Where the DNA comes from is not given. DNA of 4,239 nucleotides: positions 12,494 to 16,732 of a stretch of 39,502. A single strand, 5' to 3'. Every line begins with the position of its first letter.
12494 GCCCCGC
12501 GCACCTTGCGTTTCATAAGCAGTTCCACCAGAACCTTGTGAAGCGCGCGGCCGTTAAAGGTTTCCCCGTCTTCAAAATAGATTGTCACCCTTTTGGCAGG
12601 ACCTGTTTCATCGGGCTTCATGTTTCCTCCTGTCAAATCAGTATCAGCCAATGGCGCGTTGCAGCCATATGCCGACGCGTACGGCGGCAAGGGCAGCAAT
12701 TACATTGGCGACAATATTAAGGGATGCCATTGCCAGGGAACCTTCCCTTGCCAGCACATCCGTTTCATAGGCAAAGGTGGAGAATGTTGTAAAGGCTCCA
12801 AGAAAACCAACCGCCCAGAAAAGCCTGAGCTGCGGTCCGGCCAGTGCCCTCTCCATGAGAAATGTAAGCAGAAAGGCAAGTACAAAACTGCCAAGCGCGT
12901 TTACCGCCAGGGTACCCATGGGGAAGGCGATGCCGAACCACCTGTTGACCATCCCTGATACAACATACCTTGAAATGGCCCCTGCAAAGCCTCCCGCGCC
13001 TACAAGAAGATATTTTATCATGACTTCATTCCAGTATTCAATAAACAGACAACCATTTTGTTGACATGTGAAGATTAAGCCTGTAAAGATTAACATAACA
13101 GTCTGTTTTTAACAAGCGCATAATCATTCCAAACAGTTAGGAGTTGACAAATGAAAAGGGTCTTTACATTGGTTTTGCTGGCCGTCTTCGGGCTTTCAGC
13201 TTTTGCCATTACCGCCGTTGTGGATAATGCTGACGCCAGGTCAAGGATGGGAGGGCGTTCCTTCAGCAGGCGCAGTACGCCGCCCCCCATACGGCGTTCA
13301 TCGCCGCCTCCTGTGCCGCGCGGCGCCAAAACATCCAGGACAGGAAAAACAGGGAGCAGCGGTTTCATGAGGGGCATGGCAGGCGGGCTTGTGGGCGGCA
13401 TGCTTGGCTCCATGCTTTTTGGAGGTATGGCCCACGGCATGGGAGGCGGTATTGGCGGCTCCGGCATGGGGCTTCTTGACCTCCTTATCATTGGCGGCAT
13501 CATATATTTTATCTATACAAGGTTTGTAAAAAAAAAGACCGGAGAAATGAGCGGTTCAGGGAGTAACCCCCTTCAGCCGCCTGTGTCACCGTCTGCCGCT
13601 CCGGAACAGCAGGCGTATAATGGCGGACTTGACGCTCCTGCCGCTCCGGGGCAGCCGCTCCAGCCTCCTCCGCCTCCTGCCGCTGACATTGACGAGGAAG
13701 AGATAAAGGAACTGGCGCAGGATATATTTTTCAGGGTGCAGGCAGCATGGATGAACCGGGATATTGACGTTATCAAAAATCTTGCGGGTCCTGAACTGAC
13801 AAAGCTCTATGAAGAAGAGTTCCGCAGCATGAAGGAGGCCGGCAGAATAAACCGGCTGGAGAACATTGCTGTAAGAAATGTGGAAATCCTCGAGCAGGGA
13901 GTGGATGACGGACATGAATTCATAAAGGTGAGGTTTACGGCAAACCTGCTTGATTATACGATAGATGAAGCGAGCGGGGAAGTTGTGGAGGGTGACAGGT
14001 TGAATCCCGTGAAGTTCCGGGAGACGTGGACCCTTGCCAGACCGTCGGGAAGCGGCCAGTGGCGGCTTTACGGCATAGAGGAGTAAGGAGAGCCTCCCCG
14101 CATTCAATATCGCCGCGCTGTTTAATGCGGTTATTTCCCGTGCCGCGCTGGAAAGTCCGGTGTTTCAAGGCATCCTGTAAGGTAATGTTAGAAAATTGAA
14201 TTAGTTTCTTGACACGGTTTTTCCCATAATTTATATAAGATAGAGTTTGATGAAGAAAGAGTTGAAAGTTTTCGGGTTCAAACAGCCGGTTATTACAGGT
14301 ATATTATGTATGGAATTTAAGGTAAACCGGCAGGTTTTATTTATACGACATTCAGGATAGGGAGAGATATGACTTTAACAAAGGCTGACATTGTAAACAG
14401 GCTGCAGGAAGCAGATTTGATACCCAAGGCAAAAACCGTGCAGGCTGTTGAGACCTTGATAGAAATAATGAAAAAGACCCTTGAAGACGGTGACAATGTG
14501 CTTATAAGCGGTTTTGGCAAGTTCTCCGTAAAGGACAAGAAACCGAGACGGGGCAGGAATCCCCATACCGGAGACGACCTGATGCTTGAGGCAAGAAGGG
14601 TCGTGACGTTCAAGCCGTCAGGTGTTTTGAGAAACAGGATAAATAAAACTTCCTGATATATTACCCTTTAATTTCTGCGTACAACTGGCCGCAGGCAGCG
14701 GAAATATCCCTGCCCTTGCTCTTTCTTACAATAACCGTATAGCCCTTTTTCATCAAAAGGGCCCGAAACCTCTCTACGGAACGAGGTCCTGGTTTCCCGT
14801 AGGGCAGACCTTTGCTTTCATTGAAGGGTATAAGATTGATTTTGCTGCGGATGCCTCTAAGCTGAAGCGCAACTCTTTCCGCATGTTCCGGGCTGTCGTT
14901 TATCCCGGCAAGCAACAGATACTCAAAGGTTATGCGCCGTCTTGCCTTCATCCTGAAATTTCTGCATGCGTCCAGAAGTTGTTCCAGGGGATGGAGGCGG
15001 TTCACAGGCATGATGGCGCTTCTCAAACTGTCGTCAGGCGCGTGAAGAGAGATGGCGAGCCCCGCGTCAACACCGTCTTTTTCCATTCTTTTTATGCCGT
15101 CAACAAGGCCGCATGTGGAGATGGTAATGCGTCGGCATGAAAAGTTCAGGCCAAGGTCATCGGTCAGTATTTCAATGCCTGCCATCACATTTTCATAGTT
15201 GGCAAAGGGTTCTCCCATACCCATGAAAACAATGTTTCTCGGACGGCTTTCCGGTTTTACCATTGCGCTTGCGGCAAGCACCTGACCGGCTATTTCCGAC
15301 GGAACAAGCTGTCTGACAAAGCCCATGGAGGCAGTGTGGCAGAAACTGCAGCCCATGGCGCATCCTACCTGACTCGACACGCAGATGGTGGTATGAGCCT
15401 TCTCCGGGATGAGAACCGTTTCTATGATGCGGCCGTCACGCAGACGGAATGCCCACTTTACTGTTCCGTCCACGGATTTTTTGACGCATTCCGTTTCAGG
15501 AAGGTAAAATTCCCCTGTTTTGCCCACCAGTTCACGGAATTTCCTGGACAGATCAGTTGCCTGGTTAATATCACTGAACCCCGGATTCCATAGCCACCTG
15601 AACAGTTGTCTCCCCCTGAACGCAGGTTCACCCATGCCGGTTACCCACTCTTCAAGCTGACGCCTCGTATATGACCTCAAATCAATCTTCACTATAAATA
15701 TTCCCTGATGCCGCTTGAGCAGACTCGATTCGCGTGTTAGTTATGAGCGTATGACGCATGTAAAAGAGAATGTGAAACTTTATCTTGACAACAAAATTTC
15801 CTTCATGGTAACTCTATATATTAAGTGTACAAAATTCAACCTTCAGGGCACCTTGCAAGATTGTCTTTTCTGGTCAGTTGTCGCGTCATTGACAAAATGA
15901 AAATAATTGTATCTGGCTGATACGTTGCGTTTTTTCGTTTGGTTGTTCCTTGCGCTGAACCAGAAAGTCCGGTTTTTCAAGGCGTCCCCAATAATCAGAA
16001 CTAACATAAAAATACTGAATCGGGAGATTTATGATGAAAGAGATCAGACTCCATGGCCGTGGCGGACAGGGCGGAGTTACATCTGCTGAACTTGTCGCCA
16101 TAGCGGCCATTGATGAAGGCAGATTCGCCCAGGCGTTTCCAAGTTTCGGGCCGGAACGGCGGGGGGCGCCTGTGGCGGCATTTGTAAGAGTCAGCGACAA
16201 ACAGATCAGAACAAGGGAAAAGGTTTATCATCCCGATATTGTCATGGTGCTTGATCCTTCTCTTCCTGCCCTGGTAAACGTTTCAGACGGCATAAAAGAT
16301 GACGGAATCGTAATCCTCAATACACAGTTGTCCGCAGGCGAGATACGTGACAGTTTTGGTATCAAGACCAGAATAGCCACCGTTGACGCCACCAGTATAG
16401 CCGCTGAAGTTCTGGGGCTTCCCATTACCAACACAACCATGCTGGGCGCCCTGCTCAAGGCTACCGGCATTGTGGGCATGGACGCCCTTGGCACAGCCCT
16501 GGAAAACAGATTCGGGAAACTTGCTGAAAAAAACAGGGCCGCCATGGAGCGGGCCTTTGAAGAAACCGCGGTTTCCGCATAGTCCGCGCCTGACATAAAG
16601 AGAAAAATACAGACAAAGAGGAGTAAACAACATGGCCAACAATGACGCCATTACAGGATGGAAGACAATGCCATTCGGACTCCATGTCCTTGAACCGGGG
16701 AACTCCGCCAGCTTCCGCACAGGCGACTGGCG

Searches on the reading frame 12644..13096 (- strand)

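Call 11: search_protein_families(library=pfam, proteins=[window:12644-13096:-])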
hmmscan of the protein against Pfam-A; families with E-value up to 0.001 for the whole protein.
window:12644-13096:- (150 aa): 1 family
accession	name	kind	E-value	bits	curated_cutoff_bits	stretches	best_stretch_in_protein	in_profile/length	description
PF02537.21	CRCB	-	2e-26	92.7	32.9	1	30-143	1-103/103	CrcB-like protein, Camphor Resistance (CrcB)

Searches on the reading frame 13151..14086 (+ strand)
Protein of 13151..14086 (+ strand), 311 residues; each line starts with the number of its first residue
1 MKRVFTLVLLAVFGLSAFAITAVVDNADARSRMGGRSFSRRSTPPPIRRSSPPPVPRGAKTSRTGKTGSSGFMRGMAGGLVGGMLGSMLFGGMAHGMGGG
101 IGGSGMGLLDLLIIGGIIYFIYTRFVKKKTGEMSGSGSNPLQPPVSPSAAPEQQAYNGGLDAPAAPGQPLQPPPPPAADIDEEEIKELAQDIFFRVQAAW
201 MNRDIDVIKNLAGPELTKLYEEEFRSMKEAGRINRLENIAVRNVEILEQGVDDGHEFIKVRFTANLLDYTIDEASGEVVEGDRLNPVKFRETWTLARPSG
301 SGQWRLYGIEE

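Call 11: search_protein_families(library=pfam, proteins=[window:13151-14086:+])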
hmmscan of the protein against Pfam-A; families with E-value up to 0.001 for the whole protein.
window:13151-14086:+ (311 aa): 1 family
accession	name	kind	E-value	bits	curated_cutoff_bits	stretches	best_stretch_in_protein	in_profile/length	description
PF04280.21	Tim44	-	7.2e-31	107.7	29.6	1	179-310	14-146/147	Tim44-like domain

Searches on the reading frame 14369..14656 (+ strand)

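Call 11: search_protein_families(library=pfam, proteins=[window:14369-14656:+])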
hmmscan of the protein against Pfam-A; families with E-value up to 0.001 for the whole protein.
window:14369-14656:+ (95 aa): 2 families
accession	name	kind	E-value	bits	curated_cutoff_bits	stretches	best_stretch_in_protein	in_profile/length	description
PF00216.26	Bac_DNA_binding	-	4.4e-26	91.4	22.4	1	3-92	1-90/90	Bacterial DNA-binding protein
PF18291.6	HU-HIG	-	4.2e-06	27.3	26.2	1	2-94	31-121/125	HU domain fused to wHTH, Ig, or Glycine-rich motif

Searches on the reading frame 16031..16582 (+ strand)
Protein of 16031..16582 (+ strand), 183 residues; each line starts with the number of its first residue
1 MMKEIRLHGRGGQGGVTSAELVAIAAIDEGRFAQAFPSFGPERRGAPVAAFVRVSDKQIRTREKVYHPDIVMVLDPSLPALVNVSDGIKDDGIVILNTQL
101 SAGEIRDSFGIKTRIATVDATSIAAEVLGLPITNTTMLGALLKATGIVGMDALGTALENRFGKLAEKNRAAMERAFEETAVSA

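Call 11: search_protein_families(library=pfam, proteins=[window:16031-16582:+])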
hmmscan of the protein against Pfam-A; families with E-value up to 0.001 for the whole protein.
window:16031-16582:+ (183 aa): 1 family
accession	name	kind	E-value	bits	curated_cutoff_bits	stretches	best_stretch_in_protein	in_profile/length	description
PF01558.24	POR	-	4.5e-40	138.1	27.4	1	11-177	1-173/173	Pyruvate ferredoxin/flavodoxin oxidoreductase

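Call 13: find_encoding_contigs(protein=window:16031-16582:+, flank=10000, max_places=6)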
Protein window:16031-16582:+ (183 aa): 3 contigs read that carry it; 3 places shown.
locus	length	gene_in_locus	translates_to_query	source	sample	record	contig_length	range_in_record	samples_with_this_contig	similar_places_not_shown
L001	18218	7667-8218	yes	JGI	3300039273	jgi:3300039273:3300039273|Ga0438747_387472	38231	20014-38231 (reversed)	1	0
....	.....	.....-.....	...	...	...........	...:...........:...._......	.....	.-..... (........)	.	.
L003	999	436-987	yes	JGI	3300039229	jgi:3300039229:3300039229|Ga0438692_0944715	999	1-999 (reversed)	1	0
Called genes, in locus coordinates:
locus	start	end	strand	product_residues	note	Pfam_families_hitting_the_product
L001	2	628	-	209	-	?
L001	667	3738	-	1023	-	PF16258:DUF4912, PF03065:Glyco_hydro_57, PF09210:BE_C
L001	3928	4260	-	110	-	PF02641:DUF190, PF00543:P-II (weak)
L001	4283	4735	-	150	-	PF02537:CRCB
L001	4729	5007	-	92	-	-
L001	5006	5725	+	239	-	PF04280:Tim44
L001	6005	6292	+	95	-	PF00216:Bac_DNA_binding, PF18291:HU-HIG (weak)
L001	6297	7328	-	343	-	PF21016:RlmN_N, PF04055:Radical_SAM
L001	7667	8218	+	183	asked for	PF01558:POR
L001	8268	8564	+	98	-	PF13187:Fer4_9 (faint), PF12797:Fer4_2 (faint), PF12837:Fer4_6 (faint), PF13237:Fer4_10 (weak), PF00037:Fer4 (weak), PF14697:Fer4_21, PF12838:Fer4_7 (weak), PF00037:Fer4 (weak), +1 more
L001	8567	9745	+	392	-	PF01855:POR_N, PF02780:Transketolase_C (weak), PF17147:PFOR_II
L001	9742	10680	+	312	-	PF02775:TPP_enzyme_C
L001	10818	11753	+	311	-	PF02729:OTCace_N, PF00185:OTCace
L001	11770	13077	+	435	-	PF07969:Amidohydro_3 (faint), PF12890:DHOase, PF01979:Amidohydro_1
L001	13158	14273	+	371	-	PF03060:NMO, PF00478:IMPDH (faint)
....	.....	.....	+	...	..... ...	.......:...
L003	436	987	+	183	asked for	PF01558:POR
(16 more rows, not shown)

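Call 24: find_homologous_proteins(query=window:16031-16582:+, max_evalue=1e-40)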
Query window:16031-16582:+ (183 aa): 6816 proteins with E <= 1e-40 among 8000 candidates; the best 120 are listed.
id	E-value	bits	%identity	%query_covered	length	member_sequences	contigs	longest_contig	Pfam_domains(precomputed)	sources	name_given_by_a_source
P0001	5.4e-109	379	100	99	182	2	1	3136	PF01558.26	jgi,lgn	-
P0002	5.9e-96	337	88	99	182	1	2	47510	PF01558.26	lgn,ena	-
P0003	2.0e-91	322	84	99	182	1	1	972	PF01558.26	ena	-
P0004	6.2e-91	320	83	99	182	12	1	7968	PF01558.26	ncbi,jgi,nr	ncbi:MAG: pyruvate ferredoxin oxidoreductase subunit gamma [Thermodesulfobacteria bacterium]|nr:pyru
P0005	1.8e-90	319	81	99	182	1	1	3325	PF01558.26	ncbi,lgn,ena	-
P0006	1.7e-89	316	82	99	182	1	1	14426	PF01558.26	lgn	-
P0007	3.9e-89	315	81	99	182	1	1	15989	PF01558.26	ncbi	-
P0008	5.8e-89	314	80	99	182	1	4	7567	PF01558.26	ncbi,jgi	-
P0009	7.9e-89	314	80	99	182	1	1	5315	PF01558.26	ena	-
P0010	1.4e-88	313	80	99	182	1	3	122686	PF01558.26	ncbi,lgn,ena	-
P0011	1.5e-88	313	80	99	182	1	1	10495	PF01558.26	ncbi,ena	-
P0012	2.1e-88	312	80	99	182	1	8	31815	PF01558.26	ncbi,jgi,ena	-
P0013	1.0e-87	310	79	99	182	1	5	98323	PF01558.26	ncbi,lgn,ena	-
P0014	1.6e-87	309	78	99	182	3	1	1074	PF01558.26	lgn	-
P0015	1.2e-86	307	78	99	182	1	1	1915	PF01558.26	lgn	-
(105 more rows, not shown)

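Call 25: find_encoding_contigs(protein=P0002, flank=10000, max_places=3)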
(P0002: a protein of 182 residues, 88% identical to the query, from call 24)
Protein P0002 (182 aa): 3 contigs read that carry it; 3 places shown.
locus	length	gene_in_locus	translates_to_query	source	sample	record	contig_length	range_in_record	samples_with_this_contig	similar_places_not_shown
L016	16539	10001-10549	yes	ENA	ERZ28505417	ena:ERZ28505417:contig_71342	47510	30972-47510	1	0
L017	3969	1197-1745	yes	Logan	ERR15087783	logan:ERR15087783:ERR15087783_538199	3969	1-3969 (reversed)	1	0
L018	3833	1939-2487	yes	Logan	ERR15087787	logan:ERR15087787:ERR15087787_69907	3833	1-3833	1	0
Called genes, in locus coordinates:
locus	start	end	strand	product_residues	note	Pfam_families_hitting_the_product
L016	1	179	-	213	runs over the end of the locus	PF00406:ADK, PF13207:AAA_17, PF05191:ADK_lid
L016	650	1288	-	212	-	PF09568:RE_MjaI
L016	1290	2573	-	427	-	PF01555:N6_N4_Mtase, PF00565:SNase (weak)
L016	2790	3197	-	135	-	PF01850:PIN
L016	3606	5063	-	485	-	PF08668:HDOD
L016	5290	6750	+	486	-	PF00730:HhH-GPD, PF00633:HHH, PF03372:Exo_endo_phos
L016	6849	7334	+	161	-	PF13441:Gly-zipper_YMGG, PF13436:Gly-zipper_OmpA, PF13488:Gly-zipper_Omp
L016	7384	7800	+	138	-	-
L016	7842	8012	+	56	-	-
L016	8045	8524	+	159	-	-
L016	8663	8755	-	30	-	-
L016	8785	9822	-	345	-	PF21016:RlmN_N, PF04055:Radical_SAM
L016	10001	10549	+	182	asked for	PF01558:POR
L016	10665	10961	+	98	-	PF13187:Fer4_9 (faint), PF12797:Fer4_2 (faint), PF12837:Fer4_6 (faint), PF13237:Fer4_10 (weak), PF00037:Fer4 (weak), PF14697:Fer4_21, PF12838:Fer4_7 (weak), PF00037:Fer4 (weak), +1 more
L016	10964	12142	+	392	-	PF01855:POR_N, PF02780:Transketolase_C (weak), PF17147:PFOR_II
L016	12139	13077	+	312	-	PF02775:TPP_enzyme_C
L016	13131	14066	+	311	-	PF02729:OTCace_N, PF00185:OTCace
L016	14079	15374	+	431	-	PF07969:Amidohydro_3 (faint), PF01979:Amidohydro_1, PF12890:DHOase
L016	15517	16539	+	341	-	?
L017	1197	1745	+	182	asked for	PF01558:POR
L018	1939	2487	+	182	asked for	PF01558:POR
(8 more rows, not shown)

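Call 26: find_encoding_contigs(protein=P0010, flank=10000, max_places=2)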
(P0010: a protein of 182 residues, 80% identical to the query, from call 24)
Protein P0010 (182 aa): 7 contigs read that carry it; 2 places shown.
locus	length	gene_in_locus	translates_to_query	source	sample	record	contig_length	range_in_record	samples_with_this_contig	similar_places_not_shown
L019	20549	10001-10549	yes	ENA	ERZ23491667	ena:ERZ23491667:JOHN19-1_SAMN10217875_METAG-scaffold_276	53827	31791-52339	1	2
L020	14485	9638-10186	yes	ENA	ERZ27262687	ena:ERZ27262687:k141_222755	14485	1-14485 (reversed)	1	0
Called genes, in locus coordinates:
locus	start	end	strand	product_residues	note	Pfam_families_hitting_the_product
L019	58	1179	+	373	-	PF03150:CCP_MauG, PF00034:Cytochrom_C (faint)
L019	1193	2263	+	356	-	PF00149:Metallophos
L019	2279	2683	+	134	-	PF21342:SoxA-TsdA_cyt-c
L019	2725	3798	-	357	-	PF03773:ArsP_1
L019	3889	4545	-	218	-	PF00702:Hydrolase, PF12710:HAD, PF13419:HAD_2, PF13242:Hydrolase_like (weak)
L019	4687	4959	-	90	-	-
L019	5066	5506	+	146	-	PF06094:GGACT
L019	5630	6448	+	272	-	PF07728:AAA_5, PF08406:CbbQ_C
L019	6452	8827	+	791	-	PF00092:VWA (faint)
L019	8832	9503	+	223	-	PF02593:DUF166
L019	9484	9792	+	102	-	-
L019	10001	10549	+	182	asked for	PF01558:POR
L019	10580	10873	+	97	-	PF25160:LdpA_Fe-S-bd (faint), PF12797:Fer4_2 (faint), PF13237:Fer4_10, PF00037:Fer4 (weak), PF14697:Fer4_21, PF12838:Fer4_7, PF13187:Fer4_9, PF00037:Fer4, +4 more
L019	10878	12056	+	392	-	PF01855:POR_N, PF02780:Transketolase_C (weak), PF17147:PFOR_II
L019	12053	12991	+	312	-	PF02775:TPP_enzyme_C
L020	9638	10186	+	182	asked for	PF01558:POR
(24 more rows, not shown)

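Call 27: find_encoding_contigs(protein=P0004, flank=10000, max_places=2)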
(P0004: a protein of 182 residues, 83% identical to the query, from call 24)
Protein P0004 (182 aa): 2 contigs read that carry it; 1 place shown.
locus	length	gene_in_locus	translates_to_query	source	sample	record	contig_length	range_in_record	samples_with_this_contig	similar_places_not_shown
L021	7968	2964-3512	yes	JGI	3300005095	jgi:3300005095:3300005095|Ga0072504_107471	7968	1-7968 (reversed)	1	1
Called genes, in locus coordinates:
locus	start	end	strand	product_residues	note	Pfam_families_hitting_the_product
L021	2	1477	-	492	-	PF00496:SBP_bac_5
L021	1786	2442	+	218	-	PF02593:DUF166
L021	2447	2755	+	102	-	-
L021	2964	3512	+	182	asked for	PF01558:POR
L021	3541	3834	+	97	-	PF25160:LdpA_Fe-S-bd (faint), PF13237:Fer4_10, PF00037:Fer4 (weak), PF13370:Fer4_13 (weak), PF14697:Fer4_21, PF12838:Fer4_7, PF13187:Fer4_9, PF00037:Fer4, +4 more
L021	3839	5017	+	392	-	PF01855:POR_N, PF02780:Transketolase_C (weak), PF17147:PFOR_II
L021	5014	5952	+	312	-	PF02775:TPP_enzyme_C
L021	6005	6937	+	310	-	PF02729:OTCace_N, PF00185:OTCace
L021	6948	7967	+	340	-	PF01979:Amidohydro_1, PF07969:Amidohydro_3 (weak), PF12890:DHOase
